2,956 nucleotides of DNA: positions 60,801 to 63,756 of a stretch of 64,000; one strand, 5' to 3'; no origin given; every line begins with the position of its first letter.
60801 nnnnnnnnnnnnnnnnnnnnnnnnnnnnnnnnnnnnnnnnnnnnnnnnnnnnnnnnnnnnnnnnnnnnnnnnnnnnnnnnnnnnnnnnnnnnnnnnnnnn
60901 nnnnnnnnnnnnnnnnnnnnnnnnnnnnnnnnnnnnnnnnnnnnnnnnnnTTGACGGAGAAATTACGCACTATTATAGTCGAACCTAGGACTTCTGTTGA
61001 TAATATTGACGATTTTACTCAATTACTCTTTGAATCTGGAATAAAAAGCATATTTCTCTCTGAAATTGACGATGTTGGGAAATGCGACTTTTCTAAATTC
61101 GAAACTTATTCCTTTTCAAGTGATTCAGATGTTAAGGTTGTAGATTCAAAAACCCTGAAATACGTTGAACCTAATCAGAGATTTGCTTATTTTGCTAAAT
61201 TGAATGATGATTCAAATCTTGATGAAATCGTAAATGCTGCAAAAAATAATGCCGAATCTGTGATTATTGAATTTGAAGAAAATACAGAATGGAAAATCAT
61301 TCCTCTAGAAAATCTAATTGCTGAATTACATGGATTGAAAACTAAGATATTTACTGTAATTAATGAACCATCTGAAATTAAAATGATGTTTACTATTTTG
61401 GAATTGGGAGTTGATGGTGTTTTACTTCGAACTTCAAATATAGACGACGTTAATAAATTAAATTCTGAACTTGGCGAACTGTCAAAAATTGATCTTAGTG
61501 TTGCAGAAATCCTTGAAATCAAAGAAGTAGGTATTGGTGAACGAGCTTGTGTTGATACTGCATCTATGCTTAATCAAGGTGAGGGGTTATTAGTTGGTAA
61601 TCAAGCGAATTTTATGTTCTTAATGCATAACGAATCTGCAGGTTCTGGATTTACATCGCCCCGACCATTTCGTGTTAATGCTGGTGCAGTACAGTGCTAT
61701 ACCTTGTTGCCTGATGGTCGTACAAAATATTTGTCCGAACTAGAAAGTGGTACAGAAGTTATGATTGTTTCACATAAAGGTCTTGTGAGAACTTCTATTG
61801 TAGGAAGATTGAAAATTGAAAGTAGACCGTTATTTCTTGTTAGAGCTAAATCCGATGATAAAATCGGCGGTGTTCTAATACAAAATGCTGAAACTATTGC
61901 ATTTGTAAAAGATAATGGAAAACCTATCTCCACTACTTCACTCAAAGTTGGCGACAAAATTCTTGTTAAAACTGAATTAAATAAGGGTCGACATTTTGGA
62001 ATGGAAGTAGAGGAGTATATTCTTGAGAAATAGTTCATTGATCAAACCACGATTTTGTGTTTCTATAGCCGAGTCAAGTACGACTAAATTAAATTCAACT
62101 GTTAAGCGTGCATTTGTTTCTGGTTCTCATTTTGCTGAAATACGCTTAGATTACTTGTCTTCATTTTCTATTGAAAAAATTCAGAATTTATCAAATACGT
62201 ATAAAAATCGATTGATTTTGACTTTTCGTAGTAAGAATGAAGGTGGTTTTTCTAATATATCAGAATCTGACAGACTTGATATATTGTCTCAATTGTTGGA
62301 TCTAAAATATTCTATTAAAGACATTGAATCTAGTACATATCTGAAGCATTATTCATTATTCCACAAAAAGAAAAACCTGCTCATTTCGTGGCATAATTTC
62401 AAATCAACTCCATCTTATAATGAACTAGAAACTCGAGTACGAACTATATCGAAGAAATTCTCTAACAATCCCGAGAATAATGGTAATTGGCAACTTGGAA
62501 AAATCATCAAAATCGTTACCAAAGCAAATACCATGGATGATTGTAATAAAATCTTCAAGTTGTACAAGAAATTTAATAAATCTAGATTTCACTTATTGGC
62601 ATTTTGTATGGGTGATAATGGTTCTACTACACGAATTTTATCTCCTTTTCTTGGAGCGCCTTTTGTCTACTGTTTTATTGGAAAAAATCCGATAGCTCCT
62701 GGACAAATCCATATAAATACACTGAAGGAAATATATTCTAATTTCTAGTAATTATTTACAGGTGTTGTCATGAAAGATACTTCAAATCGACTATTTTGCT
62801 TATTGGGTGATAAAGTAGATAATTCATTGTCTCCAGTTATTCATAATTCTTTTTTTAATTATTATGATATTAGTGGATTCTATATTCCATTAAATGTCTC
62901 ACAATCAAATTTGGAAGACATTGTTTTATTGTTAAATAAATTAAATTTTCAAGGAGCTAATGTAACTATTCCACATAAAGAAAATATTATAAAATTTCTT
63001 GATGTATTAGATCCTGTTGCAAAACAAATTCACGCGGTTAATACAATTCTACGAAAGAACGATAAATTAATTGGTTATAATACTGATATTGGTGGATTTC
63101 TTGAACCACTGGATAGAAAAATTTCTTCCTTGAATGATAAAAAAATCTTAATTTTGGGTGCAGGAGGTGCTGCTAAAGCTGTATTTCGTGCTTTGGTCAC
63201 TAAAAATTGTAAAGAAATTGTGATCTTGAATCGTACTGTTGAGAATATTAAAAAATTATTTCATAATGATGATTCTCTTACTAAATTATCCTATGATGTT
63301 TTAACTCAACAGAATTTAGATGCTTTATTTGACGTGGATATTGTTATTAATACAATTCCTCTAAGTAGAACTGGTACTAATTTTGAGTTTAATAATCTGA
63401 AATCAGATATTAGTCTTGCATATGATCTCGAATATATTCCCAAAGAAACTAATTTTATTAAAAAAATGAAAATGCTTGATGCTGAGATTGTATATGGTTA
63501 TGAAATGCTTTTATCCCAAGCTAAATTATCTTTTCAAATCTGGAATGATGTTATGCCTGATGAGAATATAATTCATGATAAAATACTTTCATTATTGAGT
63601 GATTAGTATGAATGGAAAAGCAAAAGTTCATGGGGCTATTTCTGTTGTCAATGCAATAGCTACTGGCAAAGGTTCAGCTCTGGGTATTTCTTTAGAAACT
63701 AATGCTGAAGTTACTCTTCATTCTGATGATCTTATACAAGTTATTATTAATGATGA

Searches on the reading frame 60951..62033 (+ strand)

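Call 31: search_protein_families(library=pfam, proteins=[window:60951-62033:+], max_evalue=0.01)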
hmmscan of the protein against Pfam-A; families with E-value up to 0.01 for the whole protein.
window:60951-62033:+ (360 aa): 1 family
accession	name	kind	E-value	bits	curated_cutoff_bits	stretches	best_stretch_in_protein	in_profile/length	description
PF01959.21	DHQS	-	4.1e-102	342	22.2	1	22-360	18-344/344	3-dehydroquinate synthase II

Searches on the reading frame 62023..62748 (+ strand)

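Call 31: search_protein_families(library=pfam, proteins=[window:62023-62748:+], max_evalue=0.01)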
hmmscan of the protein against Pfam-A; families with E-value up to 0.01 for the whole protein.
window:62023-62748:+ (241 aa): 1 family
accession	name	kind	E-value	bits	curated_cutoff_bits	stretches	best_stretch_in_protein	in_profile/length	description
PF01487.21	DHquinase_I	-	7.6e-37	128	22.2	1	12-238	1-230/230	Type I 3-dehydroquinase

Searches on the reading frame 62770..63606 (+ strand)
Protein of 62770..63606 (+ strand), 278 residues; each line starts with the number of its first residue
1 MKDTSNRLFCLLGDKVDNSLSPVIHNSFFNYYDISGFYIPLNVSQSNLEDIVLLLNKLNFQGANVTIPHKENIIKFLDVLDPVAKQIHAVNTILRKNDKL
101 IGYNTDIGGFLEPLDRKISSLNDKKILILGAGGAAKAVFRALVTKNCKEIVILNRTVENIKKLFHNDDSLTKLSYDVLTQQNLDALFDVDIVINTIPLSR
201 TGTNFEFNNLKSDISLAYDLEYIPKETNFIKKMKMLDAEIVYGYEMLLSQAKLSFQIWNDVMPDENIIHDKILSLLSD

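Call 31: search_protein_families(library=pfam, proteins=[window:62770-63606:+], max_evalue=0.01)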
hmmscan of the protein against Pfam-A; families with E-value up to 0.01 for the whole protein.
window:62770-63606:+ (278 aa): 6 families
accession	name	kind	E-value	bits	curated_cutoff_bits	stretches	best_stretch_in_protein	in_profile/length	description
PF08501.16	Shikimate_dh_N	-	2.2e-25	89.1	27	1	11-93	1-83/83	Shikimate dehydrogenase substrate binding domain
PF01488.26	Shikimate_DH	-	3.6e-12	47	24.3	1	116-194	5-81/138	Shikimate / quinate 5-dehydrogenase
PF03435.24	Sacchrp_dh_NADP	-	1.1e-05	26.2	25.1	1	126-199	1-79/129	Saccharopine dehydrogenase NADP binding domain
PF18317.6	SDH_C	-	2.3e-05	24.5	25.8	1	243-270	1-28/31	Shikimate 5'-dehydrogenase C-terminal domain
PF03807.23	F420_oxidored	-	0.00086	20.3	21.6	1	125-199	1-70/94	NADP oxidoreductase coenzyme F420-dependent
PF07156.20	Prenylcys_lyase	-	0.0021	17.6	27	1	133-230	125-216/363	Prenylcysteine lyase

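Call 53: find_encoding_contigs(protein=window:62770-63606:+, flank=10000, max_places=4)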
Protein window:62770-63606:+ (278 aa): 23 contigs read that carry it; 4 places shown.
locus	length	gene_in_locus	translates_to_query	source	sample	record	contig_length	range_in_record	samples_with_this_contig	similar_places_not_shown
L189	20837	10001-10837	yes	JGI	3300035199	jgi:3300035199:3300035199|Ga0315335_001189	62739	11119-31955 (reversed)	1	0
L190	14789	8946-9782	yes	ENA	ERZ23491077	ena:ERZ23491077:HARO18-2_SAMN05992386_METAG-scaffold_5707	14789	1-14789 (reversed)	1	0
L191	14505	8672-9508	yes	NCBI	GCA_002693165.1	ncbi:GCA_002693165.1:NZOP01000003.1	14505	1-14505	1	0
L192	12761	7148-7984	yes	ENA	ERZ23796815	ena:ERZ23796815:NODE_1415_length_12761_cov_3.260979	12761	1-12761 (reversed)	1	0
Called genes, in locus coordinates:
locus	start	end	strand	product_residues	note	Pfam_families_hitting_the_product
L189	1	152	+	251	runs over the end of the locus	PF00005:ABC_tran, PF02463:SMC_N (faint)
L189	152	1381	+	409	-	PF00266:Aminotran_5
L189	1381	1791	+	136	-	PF01592:NifU_N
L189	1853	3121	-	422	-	PF00753:Lactamase_B, PF13483:Lactamase_B_3 (weak), PF17030:Beta_lactamase3 (weak), PF23023:Anti-Pycsar_Apyc1, PF12706:Lactamase_B_2, PF16661:Lactamase_B_6, PF10996:Beta-Casp, PF07521:RMMBL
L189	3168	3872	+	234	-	PF09754:PAC2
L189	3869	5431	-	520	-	PF01702:TGT, PF17884:DUF5591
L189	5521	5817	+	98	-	-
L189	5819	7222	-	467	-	PF00133:tRNA-synt_1 (faint), PF01406:tRNA-synt_1e, PF09334:tRNA-synt_1g, PF01921:tRNA-synt_1f (weak), PF09190:DALR_2, PF23493:CysS_C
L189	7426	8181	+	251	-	PF01791:DeoC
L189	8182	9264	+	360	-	PF01959:DHQS, PF26558:DHQS_2nd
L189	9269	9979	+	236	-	PF01487:DHquinase_I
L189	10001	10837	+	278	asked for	PF08501:Shikimate_dh_N, PF01488:Shikimate_DH, PF03435:Sacchrp_dh_NADP (weak)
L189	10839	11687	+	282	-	PF22700:MVD-like_N (weak), PF00288:GHMP_kinases_N, PF08544:GHMP_kinases_C (weak)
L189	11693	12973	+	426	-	PF00275:EPSP_synthase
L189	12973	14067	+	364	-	PF01264:Chorismate_synt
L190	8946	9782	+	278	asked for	PF08501:Shikimate_dh_N, PF01488:Shikimate_DH, PF03435:Sacchrp_dh_NADP (weak)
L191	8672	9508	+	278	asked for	PF08501:Shikimate_dh_N, PF01488:Shikimate_DH, PF03435:Sacchrp_dh_NADP (weak)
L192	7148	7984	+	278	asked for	PF08501:Shikimate_dh_N, PF01488:Shikimate_DH, PF03435:Sacchrp_dh_NADP (weak)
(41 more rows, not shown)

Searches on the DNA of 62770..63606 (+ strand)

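Call 55: search_rna_families(source=L189, start=15000, end=20400)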
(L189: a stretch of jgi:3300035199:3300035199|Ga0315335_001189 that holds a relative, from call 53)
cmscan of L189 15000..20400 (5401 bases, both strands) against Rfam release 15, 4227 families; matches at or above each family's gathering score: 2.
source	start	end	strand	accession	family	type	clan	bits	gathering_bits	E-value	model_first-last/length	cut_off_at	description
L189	17088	20132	+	RF02540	LSU_rRNA_archaea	Gene; rRNA;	CL00112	2724.5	50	0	1-2987/2987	no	Archaeal large subunit ribosomal RNA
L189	15431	16931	+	RF01959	SSU_rRNA_archaea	Gene; rRNA;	CL00111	1480.9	50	0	1-1478/1478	no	Archaeal small subunit ribosomal RNA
